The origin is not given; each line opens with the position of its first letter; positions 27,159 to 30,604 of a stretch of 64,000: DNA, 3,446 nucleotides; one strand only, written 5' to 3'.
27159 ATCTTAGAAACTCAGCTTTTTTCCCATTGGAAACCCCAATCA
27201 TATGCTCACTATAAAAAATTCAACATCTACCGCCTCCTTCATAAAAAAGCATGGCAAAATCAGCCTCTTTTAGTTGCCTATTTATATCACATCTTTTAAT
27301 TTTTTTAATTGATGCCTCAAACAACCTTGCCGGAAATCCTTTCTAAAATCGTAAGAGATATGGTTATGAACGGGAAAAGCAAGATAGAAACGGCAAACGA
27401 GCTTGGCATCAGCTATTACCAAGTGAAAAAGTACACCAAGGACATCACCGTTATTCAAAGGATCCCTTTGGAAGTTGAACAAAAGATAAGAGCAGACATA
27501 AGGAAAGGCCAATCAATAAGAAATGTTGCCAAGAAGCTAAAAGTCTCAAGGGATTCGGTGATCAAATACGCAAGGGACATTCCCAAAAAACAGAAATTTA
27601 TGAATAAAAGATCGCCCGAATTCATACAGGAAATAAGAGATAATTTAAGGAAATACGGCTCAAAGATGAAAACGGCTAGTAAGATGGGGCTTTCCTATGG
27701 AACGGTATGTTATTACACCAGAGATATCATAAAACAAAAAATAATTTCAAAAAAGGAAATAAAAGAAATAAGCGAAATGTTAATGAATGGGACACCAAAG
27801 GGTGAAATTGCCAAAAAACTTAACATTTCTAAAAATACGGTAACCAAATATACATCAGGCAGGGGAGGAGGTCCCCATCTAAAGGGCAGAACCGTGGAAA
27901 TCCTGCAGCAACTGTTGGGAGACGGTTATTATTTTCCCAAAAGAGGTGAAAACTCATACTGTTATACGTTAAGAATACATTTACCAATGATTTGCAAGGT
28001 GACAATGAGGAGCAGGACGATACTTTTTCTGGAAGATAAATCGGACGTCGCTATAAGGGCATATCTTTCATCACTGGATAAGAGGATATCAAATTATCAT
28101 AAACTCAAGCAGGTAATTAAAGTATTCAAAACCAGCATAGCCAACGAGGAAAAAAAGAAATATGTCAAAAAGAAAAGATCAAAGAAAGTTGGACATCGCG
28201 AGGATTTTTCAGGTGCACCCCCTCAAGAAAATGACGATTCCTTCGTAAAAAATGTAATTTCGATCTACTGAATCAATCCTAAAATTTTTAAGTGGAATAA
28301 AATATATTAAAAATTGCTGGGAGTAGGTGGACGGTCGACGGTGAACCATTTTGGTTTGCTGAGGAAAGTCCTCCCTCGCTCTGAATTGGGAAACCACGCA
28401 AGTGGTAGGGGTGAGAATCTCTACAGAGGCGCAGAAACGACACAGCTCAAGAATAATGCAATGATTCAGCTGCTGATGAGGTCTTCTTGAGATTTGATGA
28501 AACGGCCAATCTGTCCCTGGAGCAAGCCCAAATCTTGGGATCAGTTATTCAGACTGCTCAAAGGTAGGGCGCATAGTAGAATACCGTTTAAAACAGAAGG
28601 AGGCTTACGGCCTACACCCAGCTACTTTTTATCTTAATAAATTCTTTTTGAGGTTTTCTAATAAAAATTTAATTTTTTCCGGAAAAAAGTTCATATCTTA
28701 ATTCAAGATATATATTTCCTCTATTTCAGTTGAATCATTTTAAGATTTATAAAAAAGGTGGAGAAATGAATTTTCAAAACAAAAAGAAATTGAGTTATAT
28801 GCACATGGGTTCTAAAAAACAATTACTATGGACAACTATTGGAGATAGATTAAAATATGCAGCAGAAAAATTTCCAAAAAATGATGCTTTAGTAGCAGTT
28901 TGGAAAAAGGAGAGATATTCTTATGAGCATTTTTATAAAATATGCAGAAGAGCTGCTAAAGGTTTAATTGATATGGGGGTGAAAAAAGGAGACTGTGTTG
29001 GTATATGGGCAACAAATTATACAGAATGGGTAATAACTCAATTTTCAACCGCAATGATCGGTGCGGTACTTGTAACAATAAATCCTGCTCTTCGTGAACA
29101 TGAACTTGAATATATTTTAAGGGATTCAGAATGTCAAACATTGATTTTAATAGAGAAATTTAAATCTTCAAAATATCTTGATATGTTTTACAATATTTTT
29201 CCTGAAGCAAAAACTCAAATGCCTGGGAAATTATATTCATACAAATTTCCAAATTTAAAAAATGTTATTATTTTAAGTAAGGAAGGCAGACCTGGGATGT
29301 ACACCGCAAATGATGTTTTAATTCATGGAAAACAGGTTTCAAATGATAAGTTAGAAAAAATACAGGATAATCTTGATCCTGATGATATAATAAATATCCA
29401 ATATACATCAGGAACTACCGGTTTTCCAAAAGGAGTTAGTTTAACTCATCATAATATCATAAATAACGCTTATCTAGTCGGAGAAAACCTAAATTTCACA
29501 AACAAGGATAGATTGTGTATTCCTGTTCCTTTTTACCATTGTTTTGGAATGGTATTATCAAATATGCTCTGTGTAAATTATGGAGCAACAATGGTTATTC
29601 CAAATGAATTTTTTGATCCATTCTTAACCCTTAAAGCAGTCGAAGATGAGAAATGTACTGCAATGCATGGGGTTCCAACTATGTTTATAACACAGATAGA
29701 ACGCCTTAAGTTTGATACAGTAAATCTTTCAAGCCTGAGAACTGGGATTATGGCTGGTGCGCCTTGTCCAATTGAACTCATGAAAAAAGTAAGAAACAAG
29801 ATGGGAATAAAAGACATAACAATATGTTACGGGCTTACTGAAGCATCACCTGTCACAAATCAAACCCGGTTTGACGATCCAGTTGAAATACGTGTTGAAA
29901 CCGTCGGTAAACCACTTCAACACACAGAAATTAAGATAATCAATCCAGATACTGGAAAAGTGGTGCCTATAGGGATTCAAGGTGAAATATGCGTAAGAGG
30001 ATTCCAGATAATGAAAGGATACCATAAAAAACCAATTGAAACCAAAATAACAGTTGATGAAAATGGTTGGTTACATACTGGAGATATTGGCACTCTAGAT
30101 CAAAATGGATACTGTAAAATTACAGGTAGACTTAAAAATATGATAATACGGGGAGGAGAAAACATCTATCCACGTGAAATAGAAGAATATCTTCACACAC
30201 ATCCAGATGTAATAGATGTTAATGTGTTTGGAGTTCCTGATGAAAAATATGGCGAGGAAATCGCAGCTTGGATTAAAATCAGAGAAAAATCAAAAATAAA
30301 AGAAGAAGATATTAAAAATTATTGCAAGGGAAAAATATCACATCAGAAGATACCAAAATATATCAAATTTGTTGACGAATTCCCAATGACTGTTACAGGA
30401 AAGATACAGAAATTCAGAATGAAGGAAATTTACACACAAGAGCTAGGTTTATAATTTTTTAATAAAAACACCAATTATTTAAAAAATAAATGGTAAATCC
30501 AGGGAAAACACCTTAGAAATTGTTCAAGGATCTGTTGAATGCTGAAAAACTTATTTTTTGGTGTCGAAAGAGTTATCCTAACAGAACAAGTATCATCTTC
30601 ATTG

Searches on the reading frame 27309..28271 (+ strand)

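Call 52: search_protein_families(library=pfam, proteins=[window:27309-28271:+], max_evalue=0.001)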
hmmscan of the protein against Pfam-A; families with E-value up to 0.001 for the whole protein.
window:27309-28271:+ (320 aa): 21 families
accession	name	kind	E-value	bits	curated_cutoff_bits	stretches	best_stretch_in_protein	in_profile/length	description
PF02796.21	HTH_7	-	1.8e-12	47.6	23.8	1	144-183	4-43/45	Helix-turn-helix domain of resolvase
PF00196.25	GerE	-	3.2e-11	43.1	23.5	1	146-182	3-38/57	Bacterial regulatory proteins, luxR family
PF13518.12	HTH_28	-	6.2e-09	36.2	25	0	154-189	5-41/52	Helix-turn-helix domain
PF13384.12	HTH_23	-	2.9e-07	30.6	24.6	0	158-181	14-37/50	Homeodomain-like domain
PF07453.19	NUMOD1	-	3.8e-06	27.4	22.8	0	166-181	21-36/37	NUMOD1 domain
PF13936.12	HTH_38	-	7.3e-06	26.1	27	0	142-179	1-38/44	Helix-turn-helix domain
PF06322.17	Phage_NinH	-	1e-05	25.8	29.8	0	151-186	5-41/60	Phage NinH protein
PF18024.7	HTH_50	-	1.9e-05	24.7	27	0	109-133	16-40/50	Helix-turn-helix domain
PF15978.11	TnsD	-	2.3e-05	24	32.4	0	48-124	179-257/355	Tn7-like transposition protein D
PF13551.12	HTH_29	-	2.8e-05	24.5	28.1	0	64-90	8-35/64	Winged helix-turn helix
PF11268.13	DUF3071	-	3.8e-05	24.3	26.9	0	59-95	60-96/168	Protein of unknown function (DUF3071)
PF14549.12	P22_Cro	-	4.3e-05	23.6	30.2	0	70-96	12-38/60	DNA-binding transcriptional regulator Cro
PF13542.12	HTH_Tnp_ISL3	-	4.5e-05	23.3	27.4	0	50-85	10-44/51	Helix-turn-helix domain of transposase family ISL3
PF07638.17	Sigma70_ECF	-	5.8e-05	23.5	21.1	0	147-180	137-170/185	ECF sigma factor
PF08281.18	Sigma70_r4_2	-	0.00015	21.8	25.7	0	163-181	28-46/54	Sigma-70, region 4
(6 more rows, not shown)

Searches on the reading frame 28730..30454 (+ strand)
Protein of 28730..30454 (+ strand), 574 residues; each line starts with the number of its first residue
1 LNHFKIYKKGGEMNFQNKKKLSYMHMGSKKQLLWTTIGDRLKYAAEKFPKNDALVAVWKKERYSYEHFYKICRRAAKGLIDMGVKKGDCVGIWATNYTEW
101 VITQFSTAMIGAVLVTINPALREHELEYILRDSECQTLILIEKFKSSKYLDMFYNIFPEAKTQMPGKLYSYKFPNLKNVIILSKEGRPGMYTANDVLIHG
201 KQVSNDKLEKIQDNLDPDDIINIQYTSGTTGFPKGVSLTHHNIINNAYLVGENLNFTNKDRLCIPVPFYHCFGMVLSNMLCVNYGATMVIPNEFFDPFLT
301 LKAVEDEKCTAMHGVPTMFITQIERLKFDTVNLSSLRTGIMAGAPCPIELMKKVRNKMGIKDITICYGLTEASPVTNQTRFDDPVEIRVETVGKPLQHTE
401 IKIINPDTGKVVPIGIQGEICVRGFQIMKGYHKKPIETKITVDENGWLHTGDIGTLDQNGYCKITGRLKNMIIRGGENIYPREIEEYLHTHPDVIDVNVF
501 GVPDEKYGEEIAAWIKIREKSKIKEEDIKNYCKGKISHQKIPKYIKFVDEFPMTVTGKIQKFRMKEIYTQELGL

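Call 52: search_protein_families(library=pfam, proteins=[window:28730-30454:+], max_evalue=0.001)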
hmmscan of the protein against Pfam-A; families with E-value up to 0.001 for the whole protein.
window:28730-30454:+ (574 aa): 2 families
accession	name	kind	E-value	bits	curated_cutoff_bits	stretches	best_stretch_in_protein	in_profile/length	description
PF00501.34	AMP-binding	-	1.9e-96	323.6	29.9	1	43-432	3-384/384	AMP-binding enzyme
PF13193.12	AMP-binding_C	-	3.7e-16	60.2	24.5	1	483-558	1-76/76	AMP-binding enzyme C-terminal domain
